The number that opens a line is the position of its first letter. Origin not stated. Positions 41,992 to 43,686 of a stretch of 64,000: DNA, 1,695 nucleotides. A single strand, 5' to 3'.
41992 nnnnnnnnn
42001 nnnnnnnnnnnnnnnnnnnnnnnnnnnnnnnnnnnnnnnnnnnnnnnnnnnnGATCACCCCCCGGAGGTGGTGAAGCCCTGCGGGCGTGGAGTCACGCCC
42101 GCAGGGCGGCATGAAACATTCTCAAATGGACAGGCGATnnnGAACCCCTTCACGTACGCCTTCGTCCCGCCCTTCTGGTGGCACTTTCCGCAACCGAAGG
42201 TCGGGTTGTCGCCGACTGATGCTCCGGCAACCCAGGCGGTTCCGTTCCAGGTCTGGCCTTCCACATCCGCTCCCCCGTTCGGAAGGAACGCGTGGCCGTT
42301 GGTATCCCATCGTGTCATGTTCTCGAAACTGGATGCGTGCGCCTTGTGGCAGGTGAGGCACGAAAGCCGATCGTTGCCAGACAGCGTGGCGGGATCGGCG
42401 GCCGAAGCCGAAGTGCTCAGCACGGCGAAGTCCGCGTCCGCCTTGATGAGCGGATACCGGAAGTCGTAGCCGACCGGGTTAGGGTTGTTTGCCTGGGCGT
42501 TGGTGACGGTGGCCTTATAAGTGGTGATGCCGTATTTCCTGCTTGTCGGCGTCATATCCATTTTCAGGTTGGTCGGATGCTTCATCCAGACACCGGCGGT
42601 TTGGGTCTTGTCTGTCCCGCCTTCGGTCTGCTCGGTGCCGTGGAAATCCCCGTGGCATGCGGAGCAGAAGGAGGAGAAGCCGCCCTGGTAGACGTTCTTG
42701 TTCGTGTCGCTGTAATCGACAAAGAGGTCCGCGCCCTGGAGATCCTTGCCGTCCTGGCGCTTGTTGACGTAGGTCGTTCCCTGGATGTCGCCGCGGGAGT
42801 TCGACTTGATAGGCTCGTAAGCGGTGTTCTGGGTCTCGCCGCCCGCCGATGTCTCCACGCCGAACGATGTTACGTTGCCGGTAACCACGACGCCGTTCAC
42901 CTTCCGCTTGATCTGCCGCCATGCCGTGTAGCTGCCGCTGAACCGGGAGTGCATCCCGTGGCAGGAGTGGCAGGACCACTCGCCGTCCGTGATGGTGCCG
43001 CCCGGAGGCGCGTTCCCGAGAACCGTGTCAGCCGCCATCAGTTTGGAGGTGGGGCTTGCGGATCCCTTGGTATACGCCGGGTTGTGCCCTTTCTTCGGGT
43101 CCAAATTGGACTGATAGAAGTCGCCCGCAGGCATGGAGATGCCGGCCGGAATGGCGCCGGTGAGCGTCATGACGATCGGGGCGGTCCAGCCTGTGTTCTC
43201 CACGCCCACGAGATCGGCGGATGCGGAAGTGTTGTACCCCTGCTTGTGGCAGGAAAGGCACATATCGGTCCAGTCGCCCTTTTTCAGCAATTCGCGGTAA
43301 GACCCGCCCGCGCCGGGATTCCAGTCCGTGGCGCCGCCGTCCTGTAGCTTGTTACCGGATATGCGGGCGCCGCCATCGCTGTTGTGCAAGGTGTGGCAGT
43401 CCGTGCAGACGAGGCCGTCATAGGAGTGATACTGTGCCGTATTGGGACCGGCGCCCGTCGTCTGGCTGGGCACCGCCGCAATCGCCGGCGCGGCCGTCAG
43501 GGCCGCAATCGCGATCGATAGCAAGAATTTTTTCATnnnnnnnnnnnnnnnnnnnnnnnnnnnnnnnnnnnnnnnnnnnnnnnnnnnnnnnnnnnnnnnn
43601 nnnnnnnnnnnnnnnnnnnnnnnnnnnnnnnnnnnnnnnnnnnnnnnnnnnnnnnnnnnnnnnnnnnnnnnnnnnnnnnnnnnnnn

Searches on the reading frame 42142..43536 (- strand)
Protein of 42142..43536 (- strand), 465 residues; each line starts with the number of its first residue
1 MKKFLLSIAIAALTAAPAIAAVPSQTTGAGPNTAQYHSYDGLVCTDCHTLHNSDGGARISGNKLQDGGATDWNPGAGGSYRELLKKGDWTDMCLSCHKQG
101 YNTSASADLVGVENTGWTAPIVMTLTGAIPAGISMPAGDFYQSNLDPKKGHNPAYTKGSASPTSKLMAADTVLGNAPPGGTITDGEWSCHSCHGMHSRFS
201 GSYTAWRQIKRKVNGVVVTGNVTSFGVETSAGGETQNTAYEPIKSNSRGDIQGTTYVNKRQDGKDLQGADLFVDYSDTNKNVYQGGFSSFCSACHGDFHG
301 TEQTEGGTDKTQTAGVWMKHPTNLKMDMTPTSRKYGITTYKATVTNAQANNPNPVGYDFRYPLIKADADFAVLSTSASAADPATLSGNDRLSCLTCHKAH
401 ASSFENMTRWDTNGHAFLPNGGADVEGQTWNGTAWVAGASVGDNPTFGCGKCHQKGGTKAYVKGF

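Call 9: search_protein_families(library=pfam, proteins=[window:42142-43536:-], max_evalue=0.01)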
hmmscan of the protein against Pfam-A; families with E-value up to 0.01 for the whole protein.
window:42142-43536:- (465 aa): 6 families
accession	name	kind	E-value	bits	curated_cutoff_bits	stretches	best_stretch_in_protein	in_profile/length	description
PF09699.15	Paired_CXXCH_1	-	2.5e-09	37.1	20.6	0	392-409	8-25/41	Doubled CXXCH motif (Paired_CXXCH_1)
PF14537.11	Cytochrom_c3_2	-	9.3e-09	36.1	25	0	30-53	47-69/79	Cytochrome c3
PF14522.11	Cytochrome_C7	-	1.1e-08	35.2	24.8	0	36-103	7-54/67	Cytochrome c7 and related cytochrome c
PF03150.19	CCP_MauG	-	9.4e-06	26.8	25.6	0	384-402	15-33/149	Di-haem cytochrome c peroxidase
PF22678.1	Cytochrom_c_NrfB-like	-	0.0029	18.5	27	0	41-54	58-71/89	Cytochrome c-type protein NrfB-like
PF03264.19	Cytochrom_NNT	-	0.0034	17.6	24.1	0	383-410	118-145/174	NapC/NirT cytochrome c family, N-terminal region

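Call 10: search_protein_families(library=ncbifam, proteins=[window:42142-43536:-], max_evalue=0.01)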
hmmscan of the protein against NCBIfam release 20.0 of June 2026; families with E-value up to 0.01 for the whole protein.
window:42142-43536:- (465 aa): 3 families
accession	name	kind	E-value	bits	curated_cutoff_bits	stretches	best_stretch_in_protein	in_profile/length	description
TIGR01905.1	paired_CXXCH_1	subfamily_domain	2.6e-09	36.9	25.2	0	392-411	8-27/41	doubled CXXCH domain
NF041028.1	decahem_GSU2203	exception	4.3e-05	22.9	325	0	33-99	117-157/317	GSU2203 family decaheme c-type cytochrome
TIGR03508.1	decahem_SO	subfamily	0.0023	17.5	192.2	0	35-54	88-107/258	DmsE family decaheme c-type cytochrome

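Call 11: search_solved_structures(query=window:42142-43536:-, max_evalue=1, show_alignments=1)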
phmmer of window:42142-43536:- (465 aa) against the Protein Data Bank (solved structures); distinct sequences matched with E-value up to 1: 1.
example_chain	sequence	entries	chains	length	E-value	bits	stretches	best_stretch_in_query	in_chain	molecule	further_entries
6ef8_A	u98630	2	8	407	2.5e-10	43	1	37-429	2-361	C-type cytochrome OmcS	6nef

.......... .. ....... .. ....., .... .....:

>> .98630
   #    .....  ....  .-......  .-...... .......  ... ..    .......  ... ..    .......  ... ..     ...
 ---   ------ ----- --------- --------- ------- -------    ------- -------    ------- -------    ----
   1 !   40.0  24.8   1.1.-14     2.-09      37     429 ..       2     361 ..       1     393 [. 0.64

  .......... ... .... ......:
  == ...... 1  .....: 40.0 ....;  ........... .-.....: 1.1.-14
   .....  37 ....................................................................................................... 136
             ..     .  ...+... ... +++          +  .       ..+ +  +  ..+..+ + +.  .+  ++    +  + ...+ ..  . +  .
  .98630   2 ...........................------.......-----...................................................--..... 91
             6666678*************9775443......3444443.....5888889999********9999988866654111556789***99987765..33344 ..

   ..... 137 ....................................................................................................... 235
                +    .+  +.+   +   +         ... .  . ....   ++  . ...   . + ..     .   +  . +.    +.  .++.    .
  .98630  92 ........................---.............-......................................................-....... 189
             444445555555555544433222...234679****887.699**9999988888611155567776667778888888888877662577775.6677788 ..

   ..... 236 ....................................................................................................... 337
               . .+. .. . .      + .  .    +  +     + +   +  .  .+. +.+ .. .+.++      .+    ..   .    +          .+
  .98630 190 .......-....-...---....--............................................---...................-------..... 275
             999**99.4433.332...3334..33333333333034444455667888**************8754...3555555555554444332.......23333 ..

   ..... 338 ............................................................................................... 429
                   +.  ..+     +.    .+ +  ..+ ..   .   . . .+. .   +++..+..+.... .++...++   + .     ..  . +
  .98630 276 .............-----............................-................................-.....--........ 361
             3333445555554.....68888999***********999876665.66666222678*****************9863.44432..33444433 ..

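Call 14: find_homologous_proteins(query=window:42142-43536:-, max_evalue=1e-10)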
Query window:42142-43536:- (465 aa): 112 proteins with E <= 1e-10 among 8000 candidates.
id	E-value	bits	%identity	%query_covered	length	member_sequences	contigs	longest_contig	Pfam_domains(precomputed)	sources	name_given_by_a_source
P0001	0.0e+0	1085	100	100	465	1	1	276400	PF09699.16,PF14537.12,PF03150.20,PF14522.12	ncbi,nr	ncbi:MAG: hypothetical protein HY896_06800 [Deltaproteobacteria bacterium]|nr:hypothetical protein [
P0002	6.2e-229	779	74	100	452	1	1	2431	PF09699.16,PF14522.12,PF22113.2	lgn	-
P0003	1.0e-217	742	71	100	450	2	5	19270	PF09699.16,PF14522.12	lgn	-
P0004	1.0e-213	729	71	100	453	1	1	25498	PF09699.16,PF14537.12,PF14522.12,PF22113.2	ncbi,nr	ncbi:MAG: hypothetical protein HZB63_04055 [Deltaproteobacteria bacterium]|nr:hypothetical protein [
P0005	1.2e-212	725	70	95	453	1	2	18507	PF09699.16,PF14537.12,PF14522.12,PF22113.2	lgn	-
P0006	2.0e-212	724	70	100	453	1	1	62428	PF09699.16,PF14537.12,PF14522.12,PF22113.2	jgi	jgi:cytochrome c553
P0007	4.7e-212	723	69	100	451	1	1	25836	PF09699.16,PF14522.12,PF22113.2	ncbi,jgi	jgi:hypothetical protein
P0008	8.4e-212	722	69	100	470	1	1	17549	PF09699.16,PF14522.12,PF22113.2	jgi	jgi:cytochrome c553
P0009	4.1e-210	717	70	95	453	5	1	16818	PF09699.16,PF14522.12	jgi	jgi:hypothetical protein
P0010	6.2e-210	716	69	100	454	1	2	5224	PF09699.16,PF14537.12,PF13442.12,PF14522.12,PF22113.2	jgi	-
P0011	6.1e-208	710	69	100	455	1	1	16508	PF09699.16,PF14537.12,PF14522.12,PF22113.2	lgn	-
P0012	3.5e-205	700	70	94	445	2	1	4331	PF09699.16,PF14537.12,PF14522.12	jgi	jgi:hypothetical protein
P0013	3.0e-197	674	67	100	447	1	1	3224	PF09699.16,PF14522.12,PF22113.2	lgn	-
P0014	1.8e-196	672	67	94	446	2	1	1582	PF09699.16,PF14537.12,PF14522.12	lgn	-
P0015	6.9e-194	663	67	94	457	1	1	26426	PF09699.16,PF14537.12,PF14522.12,PF22113.2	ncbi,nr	ncbi:MAG: hypothetical protein HY900_16055 [Deltaproteobacteria bacterium]|nr:hypothetical protein [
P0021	4.2e-183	628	62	100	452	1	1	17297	PF09699.16,PF14537.12,PF14522.12,PF22113.2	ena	-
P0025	6.5e-181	620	62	100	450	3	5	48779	PF09699.16,PF14537.12,PF13442.12,PF14522.12,PF22113.2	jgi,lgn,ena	jgi:hypothetical protein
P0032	3.7e-175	601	60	100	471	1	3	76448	PF09699.16,PF14522.12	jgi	jgi:hypothetical protein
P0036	7.3e-172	591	60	100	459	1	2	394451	PF09699.16,PF14537.12,PF13442.12,PF14522.12,PF22113.2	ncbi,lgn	-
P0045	5.2e-164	565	59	100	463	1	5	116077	PF09699.16,PF14537.12,PF14522.12,PF22113.2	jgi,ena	-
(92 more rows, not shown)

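Call 16: find_related_loci(query=A1, collection=genome_contigs, flank=3000)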
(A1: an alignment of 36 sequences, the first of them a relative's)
Query A1 (465 aa) in genome_contigs; peptide patterns used: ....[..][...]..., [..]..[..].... (x = any residue, [..] = any of these).
103 stretches matched a pattern; 25 encode a relative of the query (tblastn E <= 1e-3); 22 distinct loci.
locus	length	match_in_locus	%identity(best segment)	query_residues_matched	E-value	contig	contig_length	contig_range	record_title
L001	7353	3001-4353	69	1-465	0e+0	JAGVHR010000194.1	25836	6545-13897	MAG: Thermodesulfovibrionales bacterium isolate DeMMO2_13 c_000000054175, whole genome shotgun sequence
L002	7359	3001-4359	71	1-465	0e+0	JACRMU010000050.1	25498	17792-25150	MAG: Deltaproteobacteria bacterium isolate NC_groundwater_1915_Pr3_S2p5_65_9 SR2-18-S2p5_coassembly_scaffold_16551, whol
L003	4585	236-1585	65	1-465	0e+0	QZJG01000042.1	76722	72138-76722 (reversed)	MAG: Nitrospiraceae bacterium isolate SURF_45 Ga0104751_1000340, whole genome shotgun sequence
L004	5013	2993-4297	64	26-465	0e+0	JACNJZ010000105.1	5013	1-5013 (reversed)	MAG: Candidatus Desulfobia pelagia NIOZ-UU_NODE_21736_length_5013_cov_3.93183, whole genome shotgun sequence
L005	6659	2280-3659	59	1-465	3e-176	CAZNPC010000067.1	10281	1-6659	MAG TPA_asm: uncultured Nitrospirales bacterium isolate SRP128015_co2_11 genome assembly, contig: NODE_4912_length_10281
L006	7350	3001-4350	60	1-465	0e+0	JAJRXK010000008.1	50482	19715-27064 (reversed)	MAG: Candidatus Krumholzibacteriota bacterium isolate Dive96_bin3.147 k141_658475, whole genome shotgun sequence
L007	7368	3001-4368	61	1-465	2e-172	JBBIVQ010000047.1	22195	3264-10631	MAG: Deltaproteobacteria bacterium isolate RSF170216_bin_80 NODE_1250_length_22195_cov_2.95305, whole genome shotgun seq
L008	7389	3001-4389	59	1-465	7e-172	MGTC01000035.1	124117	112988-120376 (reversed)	MAG: Deltaproteobacteria bacterium RIFOXYD12_FULL_55_16 rifoxyd3_full_scaffold_269, whole genome shotgun sequence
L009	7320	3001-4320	58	27-465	1e-166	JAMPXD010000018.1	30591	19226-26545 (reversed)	MAG: Geobacteraceae bacterium isolate R2F_R2FSRR_metabat.21 R2F_C733, whole genome shotgun sequence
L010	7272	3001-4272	53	1-465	2e-160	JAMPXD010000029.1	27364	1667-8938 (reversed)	MAG: Geobacteraceae bacterium isolate R2F_R2FSRR_metabat.21 R2F_C868, whole genome shotgun sequence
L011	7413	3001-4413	55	1-465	4e-157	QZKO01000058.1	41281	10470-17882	MAG: Nitrospiraceae bacterium isolate SURF_11 Ga0104751_1001360, whole genome shotgun sequence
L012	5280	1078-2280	54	33-465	2e-154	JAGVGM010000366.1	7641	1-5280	MAG: Thermodesulfovibrionia bacterium isolate DeMMO2_3 c_000000096839, whole genome shotgun sequence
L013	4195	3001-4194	61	1-404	1e-154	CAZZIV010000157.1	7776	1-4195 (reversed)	MAG TPA_asm: uncultured Acidobacteriota bacterium isolate binchicken_co275_28 genome assembly, contig: NODE_16069_length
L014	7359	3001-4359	51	1-465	2e-139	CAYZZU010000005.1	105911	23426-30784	MAG TPA_asm: uncultured Nitrospirota bacterium isolate binchicken_co172_212 genome assembly, contig: NODE_65_length_1059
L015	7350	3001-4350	49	1-463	2e-128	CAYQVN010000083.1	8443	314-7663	MAG TPA_asm: uncultured Nitrospirota bacterium isolate binchicken_co275_510 genome assembly, contig: NODE_14083_length_8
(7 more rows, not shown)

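Call 17: find_related_loci(query=A1, collection=metagenome_contigs, flank=3000)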
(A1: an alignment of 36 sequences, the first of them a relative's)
Query A1 (465 aa) in metagenome_contigs; peptide patterns used: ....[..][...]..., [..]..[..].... (x = any residue, [..] = any of these).
89 stretches matched a pattern; 11 encode a relative of the query (tblastn E <= 1e-3); 11 distinct loci.
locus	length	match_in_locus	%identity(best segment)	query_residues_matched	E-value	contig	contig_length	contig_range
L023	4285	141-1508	63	1-463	0e+0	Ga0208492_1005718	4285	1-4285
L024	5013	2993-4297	64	26-465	0e+0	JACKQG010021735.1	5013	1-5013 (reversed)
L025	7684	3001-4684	62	1-465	2e-177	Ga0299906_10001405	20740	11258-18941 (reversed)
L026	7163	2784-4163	59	1-465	6e-177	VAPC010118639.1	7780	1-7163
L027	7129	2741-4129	59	1-465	2e-172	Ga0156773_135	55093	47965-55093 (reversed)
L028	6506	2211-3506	54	1-465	4e-158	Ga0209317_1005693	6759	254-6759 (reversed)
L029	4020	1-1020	69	121-465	6e-159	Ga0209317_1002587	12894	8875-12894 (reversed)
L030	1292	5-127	51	415-465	6e-10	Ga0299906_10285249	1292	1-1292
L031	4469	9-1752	25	283-455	1e-7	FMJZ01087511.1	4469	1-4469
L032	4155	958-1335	25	283-455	1e-7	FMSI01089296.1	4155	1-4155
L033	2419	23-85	71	443-463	1e-5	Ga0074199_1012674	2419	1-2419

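Call 35: find_encoding_contigs(protein=P0006, flank=2500, max_places=1)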
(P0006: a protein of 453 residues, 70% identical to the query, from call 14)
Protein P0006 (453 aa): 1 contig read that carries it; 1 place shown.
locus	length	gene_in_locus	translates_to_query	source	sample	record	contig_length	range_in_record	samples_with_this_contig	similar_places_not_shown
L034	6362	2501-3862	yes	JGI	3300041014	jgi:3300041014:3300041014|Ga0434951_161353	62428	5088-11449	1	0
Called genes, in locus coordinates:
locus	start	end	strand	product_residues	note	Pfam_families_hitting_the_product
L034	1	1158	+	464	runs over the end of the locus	PF00072:Response_reg, PF00158:Sigma54_activat, PF01078:Mg_chelatase (faint), PF14532:Sigma54_activ_2, PF07724:AAA_2 (faint), PF07728:AAA_5 (weak), PF25601:AAA_lid_14, PF02954:HTH_8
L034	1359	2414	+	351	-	PF08450:SGL (faint), PF01436:NHL (faint), PF17170:DUF5128 (faint)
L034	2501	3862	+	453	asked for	PF22113:Mtrc-MtrF_II-IV_dom (faint), PF14537:Cytochrom_c3_2 (faint), PF09699:Paired_CXXCH_1 (faint), PF14522:Cytochrome_C7 (faint)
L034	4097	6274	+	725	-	PF07676:PD40 (faint), PF26549:Tricorn_N, PF26550:Tricorn_2nd (faint)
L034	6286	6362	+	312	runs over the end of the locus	PF01436:NHL (faint)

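Call 36: find_encoding_contigs(protein=P0015, flank=2500, max_places=1)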
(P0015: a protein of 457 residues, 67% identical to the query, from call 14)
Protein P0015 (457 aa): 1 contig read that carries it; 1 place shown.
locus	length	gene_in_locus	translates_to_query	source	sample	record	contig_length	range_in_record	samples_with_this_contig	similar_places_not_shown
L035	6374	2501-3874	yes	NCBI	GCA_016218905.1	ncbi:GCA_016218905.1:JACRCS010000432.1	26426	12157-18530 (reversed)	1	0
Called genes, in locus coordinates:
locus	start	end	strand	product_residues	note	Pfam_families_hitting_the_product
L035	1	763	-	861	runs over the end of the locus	PF19077:Big_13 (faint), PF14522:Cytochrome_C7 (faint), PF14537:Cytochrom_c3_2 (faint)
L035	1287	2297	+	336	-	PF17170:DUF5128 (faint), PF01436:NHL (faint), PF08450:SGL (faint), PF24684:Vgb_lyase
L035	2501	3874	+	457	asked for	PF22113:Mtrc-MtrF_II-IV_dom (faint), PF14522:Cytochrome_C7 (faint), PF09699:Paired_CXXCH_1 (faint), PF14537:Cytochrom_c3_2 (faint)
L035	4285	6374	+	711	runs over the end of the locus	PF07676:PD40 (faint), PF26549:Tricorn_N, PF26550:Tricorn_2nd (faint)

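Call 37: find_encoding_contigs(protein=P0003, flank=2500, max_places=1)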
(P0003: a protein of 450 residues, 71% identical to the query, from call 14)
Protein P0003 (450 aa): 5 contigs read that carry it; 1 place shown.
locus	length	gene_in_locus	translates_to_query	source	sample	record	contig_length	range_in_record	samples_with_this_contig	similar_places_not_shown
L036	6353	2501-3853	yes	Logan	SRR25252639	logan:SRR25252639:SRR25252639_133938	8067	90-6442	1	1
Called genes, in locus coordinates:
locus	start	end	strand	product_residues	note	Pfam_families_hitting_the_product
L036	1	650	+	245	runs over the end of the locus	?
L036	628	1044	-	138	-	PF00072:Response_reg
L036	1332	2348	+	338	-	PF08450:SGL (faint), PF17170:DUF5128 (faint), PF01436:NHL (faint), PF06739:SBBP (faint)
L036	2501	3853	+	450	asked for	PF09699:Paired_CXXCH_1 (faint), PF14522:Cytochrome_C7 (faint)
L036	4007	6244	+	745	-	PF26549:Tricorn_N, PF00930:DPPIV_N (faint), PF07676:PD40 (faint), PF26550:Tricorn_2nd (faint)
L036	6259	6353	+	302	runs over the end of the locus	PF01436:NHL (faint), PF07494:Reg_prop (faint)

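Call 38: find_encoding_contigs(protein=P0025, flank=2500, max_places=1)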
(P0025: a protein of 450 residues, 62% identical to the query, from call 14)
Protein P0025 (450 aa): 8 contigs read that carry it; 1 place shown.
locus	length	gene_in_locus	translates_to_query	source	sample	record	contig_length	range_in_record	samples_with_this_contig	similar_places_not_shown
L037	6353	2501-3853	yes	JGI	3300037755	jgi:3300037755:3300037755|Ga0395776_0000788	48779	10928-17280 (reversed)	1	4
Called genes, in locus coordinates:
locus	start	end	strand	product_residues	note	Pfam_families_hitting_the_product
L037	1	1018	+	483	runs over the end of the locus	PF00672:HAMP, PF00512:HisKA, PF13581:HATPase_c_2 (weak), PF02518:HATPase_c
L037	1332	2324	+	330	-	PF08450:SGL (faint), PF17170:DUF5128 (faint), PF01436:NHL (faint)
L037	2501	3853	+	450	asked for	PF22113:Mtrc-MtrF_II-IV_dom (faint), PF14537:Cytochrom_c3_2 (faint), PF09699:Paired_CXXCH_1 (faint), PF13442:Cytochrome_CBB3 (faint), PF14522:Cytochrome_C7 (faint)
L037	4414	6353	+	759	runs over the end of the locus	PF00930:DPPIV_N (faint), PF26549:Tricorn_N, PF07676:PD40 (faint), PF26550:Tricorn_2nd (weak)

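Call 39: find_encoding_contigs(protein=P0032, flank=2500, max_places=1)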
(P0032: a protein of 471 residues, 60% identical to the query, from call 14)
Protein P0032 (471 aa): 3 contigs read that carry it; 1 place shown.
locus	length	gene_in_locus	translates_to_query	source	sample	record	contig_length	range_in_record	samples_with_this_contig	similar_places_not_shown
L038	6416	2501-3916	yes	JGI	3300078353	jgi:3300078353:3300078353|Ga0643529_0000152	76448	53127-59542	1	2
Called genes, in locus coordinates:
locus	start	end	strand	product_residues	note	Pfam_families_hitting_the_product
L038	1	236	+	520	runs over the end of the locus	PF00479:G6PD_N, PF02781:G6PD_C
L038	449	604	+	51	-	-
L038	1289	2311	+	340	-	PF17170:DUF5128 (faint), PF01436:NHL (faint), PF08450:SGL (faint)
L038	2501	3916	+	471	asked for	PF14522:Cytochrome_C7 (faint), PF09699:Paired_CXXCH_1 (faint)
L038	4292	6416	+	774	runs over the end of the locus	PF26549:Tricorn_N, PF07676:PD40 (faint), PF26550:Tricorn_2nd (faint)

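Call 40: find_encoding_contigs(protein=P0036, flank=2500, max_places=1)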
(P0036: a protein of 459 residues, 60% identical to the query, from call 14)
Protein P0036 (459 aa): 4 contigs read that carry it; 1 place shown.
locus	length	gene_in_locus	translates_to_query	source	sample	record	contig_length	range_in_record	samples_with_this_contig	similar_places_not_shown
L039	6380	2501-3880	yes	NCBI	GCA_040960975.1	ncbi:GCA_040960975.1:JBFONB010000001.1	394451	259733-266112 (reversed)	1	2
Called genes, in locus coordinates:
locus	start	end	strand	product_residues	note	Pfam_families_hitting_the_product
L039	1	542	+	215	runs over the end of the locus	-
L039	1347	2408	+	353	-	PF08450:SGL (faint), PF17170:DUF5128 (faint), PF01436:NHL (faint)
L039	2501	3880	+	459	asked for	PF14537:Cytochrom_c3_2 (faint), PF22113:Mtrc-MtrF_II-IV_dom (faint), PF09699:Paired_CXXCH_1 (faint), PF13442:Cytochrome_CBB3 (faint), PF14522:Cytochrome_C7 (faint)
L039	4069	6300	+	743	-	PF00930:DPPIV_N (faint), PF07676:PD40 (faint), PF26549:Tricorn_N, PF26550:Tricorn_2nd (faint)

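Call 41: find_encoding_contigs(protein=P0045, flank=2500, max_places=1)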
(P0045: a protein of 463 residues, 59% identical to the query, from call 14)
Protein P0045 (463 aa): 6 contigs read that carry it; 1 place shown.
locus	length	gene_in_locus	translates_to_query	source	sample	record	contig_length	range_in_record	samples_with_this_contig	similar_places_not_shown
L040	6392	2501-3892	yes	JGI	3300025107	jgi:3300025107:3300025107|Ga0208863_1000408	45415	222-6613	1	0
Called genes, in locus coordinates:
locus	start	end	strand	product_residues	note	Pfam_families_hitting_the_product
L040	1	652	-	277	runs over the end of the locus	PF03618:Kinase-PPPase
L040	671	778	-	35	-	-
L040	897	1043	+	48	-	-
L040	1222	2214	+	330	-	PF08450:SGL (faint), PF01436:NHL (faint)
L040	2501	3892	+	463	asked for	PF22113:Mtrc-MtrF_II-IV_dom (faint), PF09699:Paired_CXXCH_1 (faint), PF14522:Cytochrome_C7 (faint), PF14537:Cytochrom_c3_2 (faint)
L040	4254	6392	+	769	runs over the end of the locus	PF00930:DPPIV_N (faint), PF07676:PD40 (faint), PF26549:Tricorn_N, PF26550:Tricorn_2nd (faint)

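Call 42: find_encoding_contigs(protein=P0021, flank=2500, max_places=1)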
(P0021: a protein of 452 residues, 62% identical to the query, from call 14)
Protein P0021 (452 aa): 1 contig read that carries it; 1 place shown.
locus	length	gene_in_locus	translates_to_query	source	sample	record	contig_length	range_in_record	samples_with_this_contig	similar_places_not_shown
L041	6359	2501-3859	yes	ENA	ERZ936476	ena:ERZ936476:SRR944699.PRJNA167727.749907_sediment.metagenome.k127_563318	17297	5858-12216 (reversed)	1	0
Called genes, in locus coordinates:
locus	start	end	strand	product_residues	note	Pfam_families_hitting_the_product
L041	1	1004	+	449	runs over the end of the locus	PF00072:Response_reg, PF00158:Sigma54_activat, PF01078:Mg_chelatase (faint), PF14532:Sigma54_activ_2, PF07728:AAA_5, PF25601:AAA_lid_14, PF02954:HTH_8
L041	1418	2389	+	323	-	PF08450:SGL (faint), PF01436:NHL (faint), PF17170:DUF5128 (faint)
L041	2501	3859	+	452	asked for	PF22113:Mtrc-MtrF_II-IV_dom (faint), PF14522:Cytochrome_C7 (faint), PF14537:Cytochrom_c3_2 (faint), PF09699:Paired_CXXCH_1 (faint)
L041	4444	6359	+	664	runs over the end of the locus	PF26549:Tricorn_N (faint)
